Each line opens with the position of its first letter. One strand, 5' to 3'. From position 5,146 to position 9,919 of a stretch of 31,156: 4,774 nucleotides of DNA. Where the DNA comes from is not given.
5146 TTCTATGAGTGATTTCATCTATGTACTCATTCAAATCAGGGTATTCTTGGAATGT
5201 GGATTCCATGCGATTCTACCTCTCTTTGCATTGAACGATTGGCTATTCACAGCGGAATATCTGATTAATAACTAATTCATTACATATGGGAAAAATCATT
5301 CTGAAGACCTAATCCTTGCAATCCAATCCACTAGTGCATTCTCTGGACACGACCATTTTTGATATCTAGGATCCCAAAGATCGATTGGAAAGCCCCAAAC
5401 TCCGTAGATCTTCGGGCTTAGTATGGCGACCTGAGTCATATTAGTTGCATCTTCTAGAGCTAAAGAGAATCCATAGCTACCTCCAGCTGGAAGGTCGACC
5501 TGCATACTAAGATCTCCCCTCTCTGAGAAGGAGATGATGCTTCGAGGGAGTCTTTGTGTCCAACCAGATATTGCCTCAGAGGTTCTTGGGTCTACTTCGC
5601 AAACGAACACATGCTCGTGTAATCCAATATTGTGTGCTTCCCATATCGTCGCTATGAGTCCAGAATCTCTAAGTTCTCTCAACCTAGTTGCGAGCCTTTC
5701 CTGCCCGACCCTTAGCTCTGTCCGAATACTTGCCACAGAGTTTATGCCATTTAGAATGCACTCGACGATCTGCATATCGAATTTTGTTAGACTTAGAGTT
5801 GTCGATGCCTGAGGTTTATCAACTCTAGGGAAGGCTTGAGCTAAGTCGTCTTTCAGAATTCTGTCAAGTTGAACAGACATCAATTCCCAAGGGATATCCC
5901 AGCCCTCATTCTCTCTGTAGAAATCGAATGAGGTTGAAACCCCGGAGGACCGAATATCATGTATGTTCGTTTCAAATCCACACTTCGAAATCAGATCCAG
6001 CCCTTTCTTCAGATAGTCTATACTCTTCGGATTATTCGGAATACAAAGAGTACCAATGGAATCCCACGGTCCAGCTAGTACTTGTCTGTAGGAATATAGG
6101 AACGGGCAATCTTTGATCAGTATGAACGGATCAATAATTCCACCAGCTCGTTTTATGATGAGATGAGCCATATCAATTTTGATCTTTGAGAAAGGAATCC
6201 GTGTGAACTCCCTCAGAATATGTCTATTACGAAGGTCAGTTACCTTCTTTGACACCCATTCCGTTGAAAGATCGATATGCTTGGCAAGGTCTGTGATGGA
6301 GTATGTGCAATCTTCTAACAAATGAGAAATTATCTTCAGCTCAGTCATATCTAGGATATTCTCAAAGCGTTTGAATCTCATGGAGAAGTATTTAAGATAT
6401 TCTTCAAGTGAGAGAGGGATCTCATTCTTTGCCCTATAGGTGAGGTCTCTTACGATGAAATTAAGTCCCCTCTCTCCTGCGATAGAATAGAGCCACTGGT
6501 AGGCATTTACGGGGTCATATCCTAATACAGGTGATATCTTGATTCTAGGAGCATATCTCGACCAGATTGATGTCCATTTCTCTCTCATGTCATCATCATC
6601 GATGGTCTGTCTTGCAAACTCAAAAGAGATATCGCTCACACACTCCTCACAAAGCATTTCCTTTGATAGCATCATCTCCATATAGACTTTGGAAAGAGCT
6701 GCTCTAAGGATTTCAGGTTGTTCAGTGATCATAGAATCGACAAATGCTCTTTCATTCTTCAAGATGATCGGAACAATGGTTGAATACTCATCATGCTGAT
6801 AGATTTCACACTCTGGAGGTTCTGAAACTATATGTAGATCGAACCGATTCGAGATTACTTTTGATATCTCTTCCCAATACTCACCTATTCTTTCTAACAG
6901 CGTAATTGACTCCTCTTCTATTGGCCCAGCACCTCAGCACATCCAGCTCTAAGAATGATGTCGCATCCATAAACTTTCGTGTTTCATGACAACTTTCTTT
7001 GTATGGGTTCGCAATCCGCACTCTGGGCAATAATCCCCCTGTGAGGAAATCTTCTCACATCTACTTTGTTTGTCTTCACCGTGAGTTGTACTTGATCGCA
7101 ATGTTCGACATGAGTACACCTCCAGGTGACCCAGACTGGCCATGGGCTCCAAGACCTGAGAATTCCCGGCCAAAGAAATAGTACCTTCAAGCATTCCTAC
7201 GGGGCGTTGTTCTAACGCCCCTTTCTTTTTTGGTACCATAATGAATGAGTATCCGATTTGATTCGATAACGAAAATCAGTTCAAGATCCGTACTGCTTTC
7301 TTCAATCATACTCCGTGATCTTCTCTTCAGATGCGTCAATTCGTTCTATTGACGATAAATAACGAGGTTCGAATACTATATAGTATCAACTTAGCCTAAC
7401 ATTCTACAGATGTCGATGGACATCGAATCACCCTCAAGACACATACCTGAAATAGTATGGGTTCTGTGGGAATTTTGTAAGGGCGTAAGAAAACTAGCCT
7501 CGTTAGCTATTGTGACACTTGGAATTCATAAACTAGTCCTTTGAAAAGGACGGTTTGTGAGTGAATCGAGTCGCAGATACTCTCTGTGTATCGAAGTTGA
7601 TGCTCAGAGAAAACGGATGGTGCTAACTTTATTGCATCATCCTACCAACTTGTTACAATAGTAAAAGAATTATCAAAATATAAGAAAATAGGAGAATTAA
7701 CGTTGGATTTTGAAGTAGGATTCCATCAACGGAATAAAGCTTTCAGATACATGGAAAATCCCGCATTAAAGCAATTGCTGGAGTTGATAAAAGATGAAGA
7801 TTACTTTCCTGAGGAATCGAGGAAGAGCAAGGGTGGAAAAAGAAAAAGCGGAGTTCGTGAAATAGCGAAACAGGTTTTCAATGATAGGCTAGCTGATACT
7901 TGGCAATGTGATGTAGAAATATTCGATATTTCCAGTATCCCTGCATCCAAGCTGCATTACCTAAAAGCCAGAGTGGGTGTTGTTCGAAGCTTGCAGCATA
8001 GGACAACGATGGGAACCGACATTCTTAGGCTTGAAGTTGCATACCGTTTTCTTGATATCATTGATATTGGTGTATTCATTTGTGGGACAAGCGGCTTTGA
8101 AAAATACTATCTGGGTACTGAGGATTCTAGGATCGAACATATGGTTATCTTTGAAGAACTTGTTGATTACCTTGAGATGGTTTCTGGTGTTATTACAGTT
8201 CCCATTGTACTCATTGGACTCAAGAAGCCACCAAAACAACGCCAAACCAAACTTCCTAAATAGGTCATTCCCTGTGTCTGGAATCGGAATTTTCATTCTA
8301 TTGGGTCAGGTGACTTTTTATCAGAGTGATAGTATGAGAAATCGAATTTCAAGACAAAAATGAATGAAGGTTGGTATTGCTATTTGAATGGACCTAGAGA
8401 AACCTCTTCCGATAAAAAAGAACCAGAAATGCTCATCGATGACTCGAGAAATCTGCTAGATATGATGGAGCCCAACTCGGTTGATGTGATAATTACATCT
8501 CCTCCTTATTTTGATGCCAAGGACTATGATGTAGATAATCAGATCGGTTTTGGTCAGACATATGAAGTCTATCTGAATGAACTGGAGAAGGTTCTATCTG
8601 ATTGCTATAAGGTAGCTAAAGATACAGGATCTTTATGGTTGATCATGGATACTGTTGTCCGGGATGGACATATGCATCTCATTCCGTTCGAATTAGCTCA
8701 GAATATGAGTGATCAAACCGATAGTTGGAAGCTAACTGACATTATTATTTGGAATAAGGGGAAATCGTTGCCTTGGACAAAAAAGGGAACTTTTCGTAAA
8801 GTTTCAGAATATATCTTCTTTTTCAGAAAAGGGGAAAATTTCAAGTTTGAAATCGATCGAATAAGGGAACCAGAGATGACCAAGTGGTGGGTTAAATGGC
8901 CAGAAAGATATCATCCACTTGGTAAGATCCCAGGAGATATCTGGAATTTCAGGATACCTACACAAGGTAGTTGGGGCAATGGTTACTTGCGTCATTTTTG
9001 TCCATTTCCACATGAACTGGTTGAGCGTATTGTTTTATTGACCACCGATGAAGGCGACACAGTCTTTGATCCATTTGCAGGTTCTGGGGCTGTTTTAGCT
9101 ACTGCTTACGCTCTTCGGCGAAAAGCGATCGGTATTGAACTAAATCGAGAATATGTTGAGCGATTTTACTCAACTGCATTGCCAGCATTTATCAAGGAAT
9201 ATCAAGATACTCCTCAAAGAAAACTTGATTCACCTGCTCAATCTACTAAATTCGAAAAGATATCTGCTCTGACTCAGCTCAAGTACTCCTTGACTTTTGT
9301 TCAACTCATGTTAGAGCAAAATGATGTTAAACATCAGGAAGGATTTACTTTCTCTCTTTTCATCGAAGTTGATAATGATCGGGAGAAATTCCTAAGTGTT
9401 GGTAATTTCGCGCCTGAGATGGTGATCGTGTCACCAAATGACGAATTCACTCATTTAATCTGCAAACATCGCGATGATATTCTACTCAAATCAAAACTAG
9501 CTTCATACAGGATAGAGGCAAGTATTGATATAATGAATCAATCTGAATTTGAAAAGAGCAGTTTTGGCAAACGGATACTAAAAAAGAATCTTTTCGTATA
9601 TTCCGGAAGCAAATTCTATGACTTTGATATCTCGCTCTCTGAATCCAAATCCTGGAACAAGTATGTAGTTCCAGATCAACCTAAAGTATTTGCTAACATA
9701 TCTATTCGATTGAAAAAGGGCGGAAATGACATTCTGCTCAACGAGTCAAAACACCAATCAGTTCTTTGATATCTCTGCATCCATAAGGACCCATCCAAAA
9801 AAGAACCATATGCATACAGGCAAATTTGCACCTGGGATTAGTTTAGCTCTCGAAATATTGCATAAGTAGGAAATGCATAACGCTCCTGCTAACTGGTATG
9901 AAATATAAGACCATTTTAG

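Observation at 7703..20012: Kinase-less MADS/DndFGH-like restriction module paired with two ordinary DNA methyltransferases: candidate new archaeal defence system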

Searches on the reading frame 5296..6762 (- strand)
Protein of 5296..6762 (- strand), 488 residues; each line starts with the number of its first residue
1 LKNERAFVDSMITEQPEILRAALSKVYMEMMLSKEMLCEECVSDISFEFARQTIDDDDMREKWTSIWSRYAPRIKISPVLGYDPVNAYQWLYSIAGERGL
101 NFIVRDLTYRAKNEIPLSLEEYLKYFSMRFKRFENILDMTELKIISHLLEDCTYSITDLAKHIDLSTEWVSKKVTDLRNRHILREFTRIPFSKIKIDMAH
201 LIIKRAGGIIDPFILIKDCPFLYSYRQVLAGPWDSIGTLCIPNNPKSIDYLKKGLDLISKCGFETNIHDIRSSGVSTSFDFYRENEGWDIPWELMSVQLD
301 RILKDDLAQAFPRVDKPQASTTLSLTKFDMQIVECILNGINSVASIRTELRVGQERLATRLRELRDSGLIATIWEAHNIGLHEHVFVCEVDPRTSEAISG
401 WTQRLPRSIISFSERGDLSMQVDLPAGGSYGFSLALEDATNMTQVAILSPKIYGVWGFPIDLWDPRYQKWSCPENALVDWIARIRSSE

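Call 6: search_protein_families(library=pfam, proteins=[window:5296-6762:-], max_evalue=0.01)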
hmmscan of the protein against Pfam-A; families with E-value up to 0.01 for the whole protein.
window:5296-6762:- (488 aa): 3 families
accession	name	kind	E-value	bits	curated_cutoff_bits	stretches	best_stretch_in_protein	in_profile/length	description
PF13412.12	HTH_24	-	0.00023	21.1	21.9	1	140-170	4-34/48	Winged helix-turn-helix DNA-binding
PF13404.12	HTH_AsnC-type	-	0.00042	20.5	27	1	137-171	1-35/42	AsnC-type helix-turn-helix domain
PF13545.12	HTH_Crp_2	-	0.0036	17.7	27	0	154-184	23-53/70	Crp-like helix-turn-helix domain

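Call 7: search_protein_families(library=padloc, proteins=[window:5296-6762:-], max_evalue=0.001)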
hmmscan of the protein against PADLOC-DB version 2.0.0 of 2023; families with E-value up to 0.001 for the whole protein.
window:5296-6762:- (488 aa): 5 families
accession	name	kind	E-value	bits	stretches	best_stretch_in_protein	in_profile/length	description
PDLC01848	CARF3--CARF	-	4.8e-09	34.2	1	112-187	110-183/197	-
PDLC01268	CasR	-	1.7e-08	32.6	1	133-183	120-167/179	"CAS-I,CAS-II,CAS-III,CAS-IV,CAS-V,CAS-VI; associated_signaling"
PDLC01849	CARF3--CARF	-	5.7e-08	30.7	1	317-372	130-183/197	-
PDLC01434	CasR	-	3e-07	28.5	1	127-185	118-173/191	"CAS-I,CAS-II,CAS-III,CAS-IV,CAS-V,CAS-VI; associated_signaling"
PDLC01438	Csa3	-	9.4e-06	23.9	0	129-185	138-191/305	"CAS-I,CAS-II,CAS-III,CAS-IV,CAS-V,CAS-VI; associated_signaling"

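Call 113: search_protein_families(library=padloc, proteins=[window:5296-6762:-], max_evalue=0.001)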
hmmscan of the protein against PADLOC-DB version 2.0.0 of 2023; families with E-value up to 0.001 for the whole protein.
window:5296-6762:- (488 aa): 5 families
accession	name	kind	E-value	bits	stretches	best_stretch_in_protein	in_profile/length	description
PDLC01848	CARF3--CARF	-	4.8e-09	34.2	1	112-187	110-183/197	-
PDLC01268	CasR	-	1.7e-08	32.6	1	133-183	120-167/179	"CAS-I,CAS-II,CAS-III,CAS-IV,CAS-V,CAS-VI; associated_signaling"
PDLC01849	CARF3--CARF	-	5.7e-08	30.7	1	317-372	130-183/197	-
PDLC01434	CasR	-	3e-07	28.5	1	127-185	118-173/191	"CAS-I,CAS-II,CAS-III,CAS-IV,CAS-V,CAS-VI; associated_signaling"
PDLC01438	Csa3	-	9.4e-06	23.9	0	129-185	138-191/305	"CAS-I,CAS-II,CAS-III,CAS-IV,CAS-V,CAS-VI; associated_signaling"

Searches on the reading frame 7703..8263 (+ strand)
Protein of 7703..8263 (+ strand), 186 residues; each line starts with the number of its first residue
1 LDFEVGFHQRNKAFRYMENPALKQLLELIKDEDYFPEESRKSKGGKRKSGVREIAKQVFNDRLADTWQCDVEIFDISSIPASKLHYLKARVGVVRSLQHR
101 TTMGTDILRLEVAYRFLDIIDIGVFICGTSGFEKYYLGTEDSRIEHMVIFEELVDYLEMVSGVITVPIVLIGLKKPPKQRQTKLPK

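Call 3: search_protein_families(library=pfam, proteins=[window:7703-8263:+], max_evalue=0.01)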
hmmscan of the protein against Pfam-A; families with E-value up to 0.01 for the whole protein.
window:7703-8263:+ (186 aa): 1 family
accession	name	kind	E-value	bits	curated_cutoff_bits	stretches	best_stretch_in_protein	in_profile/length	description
PF09195.17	Endonuc-BglII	-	1.2e-10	41.8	26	1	38-173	28-162/163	Restriction endonuclease BglII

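Call 4: search_protein_families(library=padloc, proteins=[window:7703-8263:+], max_evalue=0.01)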
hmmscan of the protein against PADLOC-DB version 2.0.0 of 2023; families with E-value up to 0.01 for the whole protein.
window:7703-8263:+ (186 aa): 0 families

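Call 5: search_protein_families(library=ncbifam, proteins=[window:7703-8263:+], max_evalue=0.01)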
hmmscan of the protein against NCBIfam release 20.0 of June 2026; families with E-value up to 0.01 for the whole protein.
window:7703-8263:+ (186 aa): 0 families

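Call 28: search_solved_structures(query=window:7703-8263:+, max_evalue=1, show_alignments=3)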
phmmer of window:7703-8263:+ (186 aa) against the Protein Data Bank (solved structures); distinct sequences matched with E-value up to 1: 1.
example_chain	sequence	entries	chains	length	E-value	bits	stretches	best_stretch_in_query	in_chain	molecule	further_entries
5ig1_A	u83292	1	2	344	0.83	12.6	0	60-102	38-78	CAMK/CAMK2 protein kinase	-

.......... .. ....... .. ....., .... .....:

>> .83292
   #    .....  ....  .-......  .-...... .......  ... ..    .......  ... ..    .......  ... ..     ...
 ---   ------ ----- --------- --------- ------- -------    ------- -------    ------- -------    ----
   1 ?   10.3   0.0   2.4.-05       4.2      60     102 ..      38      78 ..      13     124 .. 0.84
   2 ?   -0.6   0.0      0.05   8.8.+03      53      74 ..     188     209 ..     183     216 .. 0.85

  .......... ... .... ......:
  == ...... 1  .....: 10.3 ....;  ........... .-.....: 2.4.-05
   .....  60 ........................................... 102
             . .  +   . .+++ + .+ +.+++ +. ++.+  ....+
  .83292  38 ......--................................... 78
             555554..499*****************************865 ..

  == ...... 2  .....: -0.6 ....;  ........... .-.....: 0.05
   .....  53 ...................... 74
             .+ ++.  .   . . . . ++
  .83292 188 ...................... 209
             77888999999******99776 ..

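Call 69: find_homologous_proteins(query=window:7703-8263:+, max_evalue=0.001)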
Query window:7703-8263:+ (186 aa): 3 proteins with E <= 0.001 among 82 candidates. Only proteins of 102 to 326 residues were searched: fused or split forms outside these lengths cannot appear, so this answer is no evidence that the protein stands alone or is whole; lengths 'longer' or 'shorter' looks for them.
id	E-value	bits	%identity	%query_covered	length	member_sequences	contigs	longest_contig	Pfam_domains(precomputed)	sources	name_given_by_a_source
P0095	1.3e-118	411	100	100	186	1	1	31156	PF09195.18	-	-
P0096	2.5e-84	299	74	100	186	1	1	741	PF09195.18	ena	-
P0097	1.9e-66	241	63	92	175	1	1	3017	PF09195.18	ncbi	ncbi:MAG: BglII/BstYI family type II restriction endonuclease [Candidatus Thorarchaeota archaeon]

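Call 71: search_solved_structures(query=A2, max_evalue=10, show_alignments=3)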
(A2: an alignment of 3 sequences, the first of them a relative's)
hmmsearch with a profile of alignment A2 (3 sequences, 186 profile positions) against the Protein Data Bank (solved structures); distinct sequences matched with E-value up to 10: 2.
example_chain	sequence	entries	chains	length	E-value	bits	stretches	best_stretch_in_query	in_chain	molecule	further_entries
4rzp_A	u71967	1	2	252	0.12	14.9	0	6-62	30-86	Engineered Protein OR366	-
5ig1_A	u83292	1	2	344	0.61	12.7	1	60-102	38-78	CAMK/CAMK2 protein kinase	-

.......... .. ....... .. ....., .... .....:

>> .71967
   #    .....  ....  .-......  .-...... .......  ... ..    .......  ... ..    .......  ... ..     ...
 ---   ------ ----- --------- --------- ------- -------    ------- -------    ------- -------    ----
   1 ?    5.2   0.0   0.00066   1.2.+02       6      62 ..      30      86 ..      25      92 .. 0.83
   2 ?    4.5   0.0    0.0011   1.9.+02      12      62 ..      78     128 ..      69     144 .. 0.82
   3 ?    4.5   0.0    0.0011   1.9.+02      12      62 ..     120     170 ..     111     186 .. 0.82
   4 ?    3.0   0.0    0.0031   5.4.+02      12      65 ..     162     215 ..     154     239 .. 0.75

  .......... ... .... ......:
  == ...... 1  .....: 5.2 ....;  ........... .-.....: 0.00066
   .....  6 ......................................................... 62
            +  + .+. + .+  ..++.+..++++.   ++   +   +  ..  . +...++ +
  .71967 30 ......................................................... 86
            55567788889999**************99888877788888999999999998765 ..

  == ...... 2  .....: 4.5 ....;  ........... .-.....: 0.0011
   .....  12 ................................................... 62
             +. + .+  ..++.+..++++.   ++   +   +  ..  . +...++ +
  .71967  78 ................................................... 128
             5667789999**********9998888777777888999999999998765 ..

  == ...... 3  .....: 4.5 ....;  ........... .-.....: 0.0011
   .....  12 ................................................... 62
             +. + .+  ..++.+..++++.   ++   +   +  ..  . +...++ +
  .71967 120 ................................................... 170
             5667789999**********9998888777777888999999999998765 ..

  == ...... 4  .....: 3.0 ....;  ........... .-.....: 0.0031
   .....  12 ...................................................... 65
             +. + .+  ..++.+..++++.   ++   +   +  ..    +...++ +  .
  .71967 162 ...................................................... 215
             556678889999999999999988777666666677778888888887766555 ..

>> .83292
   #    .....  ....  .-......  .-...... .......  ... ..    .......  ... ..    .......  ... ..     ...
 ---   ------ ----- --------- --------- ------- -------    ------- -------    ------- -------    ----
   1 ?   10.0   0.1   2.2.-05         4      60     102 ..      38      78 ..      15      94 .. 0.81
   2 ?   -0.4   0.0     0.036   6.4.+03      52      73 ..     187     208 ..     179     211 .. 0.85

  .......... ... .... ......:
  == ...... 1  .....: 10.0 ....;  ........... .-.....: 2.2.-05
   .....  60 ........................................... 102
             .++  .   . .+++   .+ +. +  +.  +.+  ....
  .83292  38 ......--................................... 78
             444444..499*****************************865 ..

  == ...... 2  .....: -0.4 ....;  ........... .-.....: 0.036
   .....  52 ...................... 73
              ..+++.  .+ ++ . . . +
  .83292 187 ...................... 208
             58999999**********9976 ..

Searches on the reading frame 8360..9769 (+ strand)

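Call 3: search_protein_families(library=pfam, proteins=[window:8360-9769:+], max_evalue=0.01)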
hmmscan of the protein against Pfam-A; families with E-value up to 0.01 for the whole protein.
window:8360-9769:+ (469 aa): 2 families
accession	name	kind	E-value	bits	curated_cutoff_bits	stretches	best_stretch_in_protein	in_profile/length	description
PF01555.25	N6_N4_Mtase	-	4.5e-47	161.3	26.7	1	41-268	1-218/221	DNA methylase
PF01170.24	UPF0020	-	0.00029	21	22.3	0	229-260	26-57/197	RMKL-like, methyltransferase domain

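Call 4: search_protein_families(library=padloc, proteins=[window:8360-9769:+], max_evalue=0.01)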
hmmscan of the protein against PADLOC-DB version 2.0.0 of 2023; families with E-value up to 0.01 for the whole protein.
window:8360-9769:+ (469 aa): 69 families (the best 25 are shown)
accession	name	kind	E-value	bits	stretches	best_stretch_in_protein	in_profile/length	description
PDLC03387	MTase_II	-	1.8e-48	163.2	2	103-267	122-269/289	Type II methyltransferase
PDLC03353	MTase_II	-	1.9e-41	140.3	1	23-267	11-244/260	Type II methyltransferase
PDLC03299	MTase_II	-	1.9e-37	127.3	1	17-267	10-251/296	Type II methyltransferase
PDLC03371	MTase_II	-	7e-36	122.1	1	19-267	8-246/260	Type II methyltransferase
PDLC03252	MTase_II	-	3.1e-30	103.7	2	113-267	209-347/365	Type II methyltransferase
PDLC03230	MTase_II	-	4e-28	96.7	1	27-271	41-280/360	Type II methyltransferase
PDLC03336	MTase_II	-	6.1e-24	82.9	2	24-174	31-196/421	Type II methyltransferase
PDLC03350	MTase_II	-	2.5e-23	81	1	25-267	60-289/312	Type II methyltransferase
PDLC03259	MTase_II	-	2.6e-21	74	1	24-266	6-248/423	Type II methyltransferase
PDLC03303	MTase_II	-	9e-21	72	1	24-255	6-209/668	Type II methyltransferase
PDLC03265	MTase_II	-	2.6e-20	71.1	2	193-268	253-323/333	Type II methyltransferase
PDLC03260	MTase_II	-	6.8e-20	69.3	2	144-279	195-313/349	Type II methyltransferase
PDLC03316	MTase_II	-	5.3e-19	66.5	1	35-228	49-221/390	Type II methyltransferase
PDLC03216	MTase_II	-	2.9e-18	64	2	212-290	194-267/364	Type II methyltransferase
PDLC03283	MTase_II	-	1.9e-16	58.3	1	23-289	6-286/352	Type II methyltransferase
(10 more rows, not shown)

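Call 5: search_protein_families(library=ncbifam, proteins=[window:8360-9769:+], max_evalue=0.01)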
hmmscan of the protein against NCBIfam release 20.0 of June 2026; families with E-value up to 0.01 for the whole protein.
window:8360-9769:+ (469 aa): 5 families
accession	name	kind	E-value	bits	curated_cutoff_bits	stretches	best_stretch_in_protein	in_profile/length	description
NF008572.0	PRK11524.1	equivalog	1.1e-24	87.1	292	1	18-267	11-250/294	adenine-specific DNA-methyltransferase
NF050803.1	DnaMtaseCcrMCaul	equivalog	2.4e-17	62.9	830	2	211-268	185-242/350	adenine-specific DNA-methyltransferase CcrM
NF010253.0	PRK13699.1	subfamily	2.2e-06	27.5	244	1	225-266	157-198/226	DNA methyltransferase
NF040721.1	Trm14_Arch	equivalog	0.0019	17.4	280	0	227-267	186-229/370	tRNA (guanine(6)-N2)-methyltransferase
TIGR01177.1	TIGR01177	hypoth_equivalog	0.0022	17.3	316.55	0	230-266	181-217/330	TIGR01177 family methyltransferase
